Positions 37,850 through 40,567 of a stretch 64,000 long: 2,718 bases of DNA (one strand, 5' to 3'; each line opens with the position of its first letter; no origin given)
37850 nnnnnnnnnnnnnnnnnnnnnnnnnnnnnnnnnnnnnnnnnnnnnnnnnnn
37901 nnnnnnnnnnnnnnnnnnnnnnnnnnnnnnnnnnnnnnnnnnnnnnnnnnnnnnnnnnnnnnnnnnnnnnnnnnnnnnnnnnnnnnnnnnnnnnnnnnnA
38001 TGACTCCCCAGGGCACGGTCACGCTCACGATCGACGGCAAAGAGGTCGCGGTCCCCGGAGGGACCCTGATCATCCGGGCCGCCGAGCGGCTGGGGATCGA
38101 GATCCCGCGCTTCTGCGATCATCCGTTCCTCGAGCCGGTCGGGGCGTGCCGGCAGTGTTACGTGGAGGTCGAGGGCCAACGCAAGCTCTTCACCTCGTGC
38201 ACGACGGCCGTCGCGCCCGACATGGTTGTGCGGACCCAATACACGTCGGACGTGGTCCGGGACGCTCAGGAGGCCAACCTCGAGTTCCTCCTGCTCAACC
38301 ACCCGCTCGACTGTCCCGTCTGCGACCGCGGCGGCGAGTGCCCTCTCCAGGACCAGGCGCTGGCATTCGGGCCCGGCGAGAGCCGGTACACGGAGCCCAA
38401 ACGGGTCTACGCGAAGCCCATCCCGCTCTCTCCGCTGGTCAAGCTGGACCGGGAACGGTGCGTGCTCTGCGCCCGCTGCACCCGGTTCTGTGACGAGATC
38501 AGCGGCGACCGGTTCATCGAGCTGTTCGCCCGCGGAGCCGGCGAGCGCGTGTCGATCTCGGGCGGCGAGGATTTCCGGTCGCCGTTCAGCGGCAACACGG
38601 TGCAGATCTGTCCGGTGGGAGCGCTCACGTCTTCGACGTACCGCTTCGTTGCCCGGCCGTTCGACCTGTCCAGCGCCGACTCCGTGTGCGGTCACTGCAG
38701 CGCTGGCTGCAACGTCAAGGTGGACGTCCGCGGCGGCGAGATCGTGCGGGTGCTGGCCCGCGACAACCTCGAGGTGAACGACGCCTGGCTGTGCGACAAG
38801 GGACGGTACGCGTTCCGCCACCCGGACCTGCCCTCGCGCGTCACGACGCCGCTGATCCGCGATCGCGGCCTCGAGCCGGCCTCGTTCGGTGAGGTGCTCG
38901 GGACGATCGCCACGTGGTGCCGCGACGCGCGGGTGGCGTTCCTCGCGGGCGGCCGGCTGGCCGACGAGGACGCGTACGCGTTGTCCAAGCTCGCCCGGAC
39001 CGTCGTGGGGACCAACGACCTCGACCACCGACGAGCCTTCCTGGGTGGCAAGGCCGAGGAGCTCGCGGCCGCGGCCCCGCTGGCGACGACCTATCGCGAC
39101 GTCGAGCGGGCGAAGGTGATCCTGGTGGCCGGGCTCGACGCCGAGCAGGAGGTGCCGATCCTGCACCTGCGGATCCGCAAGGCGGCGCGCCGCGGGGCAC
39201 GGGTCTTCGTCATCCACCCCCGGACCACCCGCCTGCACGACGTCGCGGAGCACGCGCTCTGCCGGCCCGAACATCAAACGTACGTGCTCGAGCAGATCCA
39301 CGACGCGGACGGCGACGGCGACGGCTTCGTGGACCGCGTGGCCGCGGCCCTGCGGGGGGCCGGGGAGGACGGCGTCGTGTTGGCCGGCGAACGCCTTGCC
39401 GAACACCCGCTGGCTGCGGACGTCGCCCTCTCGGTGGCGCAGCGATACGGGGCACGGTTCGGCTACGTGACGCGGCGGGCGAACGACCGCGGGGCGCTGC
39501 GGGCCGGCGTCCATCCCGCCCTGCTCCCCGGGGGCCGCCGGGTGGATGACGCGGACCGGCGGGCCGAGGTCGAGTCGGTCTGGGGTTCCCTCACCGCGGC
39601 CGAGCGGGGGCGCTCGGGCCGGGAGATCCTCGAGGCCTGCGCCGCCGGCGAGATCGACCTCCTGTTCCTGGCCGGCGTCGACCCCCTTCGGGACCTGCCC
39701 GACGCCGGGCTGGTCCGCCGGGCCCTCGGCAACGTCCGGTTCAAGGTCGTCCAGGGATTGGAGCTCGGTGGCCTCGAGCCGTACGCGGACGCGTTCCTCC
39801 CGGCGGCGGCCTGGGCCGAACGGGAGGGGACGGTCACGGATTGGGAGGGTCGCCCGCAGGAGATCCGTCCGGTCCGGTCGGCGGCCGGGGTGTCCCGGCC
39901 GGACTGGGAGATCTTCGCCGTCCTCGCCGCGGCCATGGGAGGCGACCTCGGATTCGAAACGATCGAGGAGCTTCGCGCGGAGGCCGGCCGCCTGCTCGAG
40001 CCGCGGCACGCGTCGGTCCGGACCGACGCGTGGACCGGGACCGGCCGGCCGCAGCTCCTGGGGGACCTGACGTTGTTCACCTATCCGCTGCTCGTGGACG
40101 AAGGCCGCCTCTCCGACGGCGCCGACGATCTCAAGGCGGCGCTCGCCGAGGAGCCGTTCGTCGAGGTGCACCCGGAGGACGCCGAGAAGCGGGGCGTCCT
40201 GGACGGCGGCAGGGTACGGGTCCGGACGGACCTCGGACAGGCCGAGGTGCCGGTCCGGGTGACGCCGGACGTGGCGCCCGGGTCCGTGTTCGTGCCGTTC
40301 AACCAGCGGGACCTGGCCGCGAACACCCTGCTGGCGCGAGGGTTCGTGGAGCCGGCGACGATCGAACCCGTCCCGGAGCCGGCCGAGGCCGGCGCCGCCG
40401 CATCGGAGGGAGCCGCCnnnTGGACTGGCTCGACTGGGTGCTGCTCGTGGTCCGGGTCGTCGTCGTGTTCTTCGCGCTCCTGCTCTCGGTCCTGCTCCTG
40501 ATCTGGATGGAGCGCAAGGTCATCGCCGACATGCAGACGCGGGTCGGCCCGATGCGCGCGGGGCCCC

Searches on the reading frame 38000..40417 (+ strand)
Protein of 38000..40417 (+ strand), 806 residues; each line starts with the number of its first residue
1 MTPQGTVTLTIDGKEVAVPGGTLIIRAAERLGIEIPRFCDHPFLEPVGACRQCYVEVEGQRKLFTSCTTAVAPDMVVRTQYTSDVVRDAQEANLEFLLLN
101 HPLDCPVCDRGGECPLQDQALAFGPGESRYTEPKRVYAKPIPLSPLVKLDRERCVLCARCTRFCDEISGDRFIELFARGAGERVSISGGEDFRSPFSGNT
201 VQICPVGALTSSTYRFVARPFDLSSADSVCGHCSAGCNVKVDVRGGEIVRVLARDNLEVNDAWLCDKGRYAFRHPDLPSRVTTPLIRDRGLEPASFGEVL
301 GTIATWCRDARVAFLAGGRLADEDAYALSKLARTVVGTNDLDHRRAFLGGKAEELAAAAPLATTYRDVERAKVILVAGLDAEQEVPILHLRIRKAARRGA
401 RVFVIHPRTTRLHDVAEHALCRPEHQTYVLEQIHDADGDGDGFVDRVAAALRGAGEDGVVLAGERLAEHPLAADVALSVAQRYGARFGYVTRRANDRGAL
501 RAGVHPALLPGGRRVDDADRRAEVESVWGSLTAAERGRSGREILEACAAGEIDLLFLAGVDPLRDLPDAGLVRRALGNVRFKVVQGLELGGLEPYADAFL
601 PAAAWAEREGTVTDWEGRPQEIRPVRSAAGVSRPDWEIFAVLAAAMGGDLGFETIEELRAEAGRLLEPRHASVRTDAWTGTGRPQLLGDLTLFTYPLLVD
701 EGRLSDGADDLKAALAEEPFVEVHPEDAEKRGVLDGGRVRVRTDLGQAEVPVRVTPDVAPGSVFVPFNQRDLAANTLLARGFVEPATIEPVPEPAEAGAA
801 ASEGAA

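Call 54: search_protein_families(library=pfam, proteins=[window:38000-40417:+])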
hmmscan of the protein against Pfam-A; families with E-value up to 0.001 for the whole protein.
window:38000-40417:+ (806 aa): 8 families
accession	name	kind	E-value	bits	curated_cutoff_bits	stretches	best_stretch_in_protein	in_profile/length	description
PF00384.28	Molybdopterin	-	6.8e-32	111.3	24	2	538-644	245-352/353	Molybdopterin oxidoreductase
PF13510.11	Fer2_4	-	4.4e-21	75.2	22.8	1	6-80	3-80/82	2Fe-2S iron-sulfur cluster binding domain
PF22117.2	Fer4_Nqo3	-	1.3e-19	70.5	27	1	145-210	2-67/67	NADH-quinone oxidoreductase subunit 3, ferredoxin-like domain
PF01568.27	Molydop_binding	-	2.7e-17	63.2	26.8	1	716-781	26-96/110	Molydopterin dinucleotide binding domain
PF10588.14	NADH-G_4Fe-4S_3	-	1.6e-15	56.8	27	1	91-129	2-40/40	NADH-ubiquinone oxidoreductase-G iron-sulfur binding region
PF22151.2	Fer4_NDSU1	-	8.7e-11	41.6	23.8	1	234-271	12-49/51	NADH-ubiquinone oxidoreductase NDSU1/NuoG-like, 4Fe-4S domain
PF04879.21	Molybdop_Fe4S4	-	1e-09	38.6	22.7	1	226-273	4-51/55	Molybdopterin oxidoreductase Fe4S4 domain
PF00111.32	Fer2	-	1.3e-07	31.9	21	1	10-60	2-50/77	2Fe-2S iron-sulfur cluster binding domain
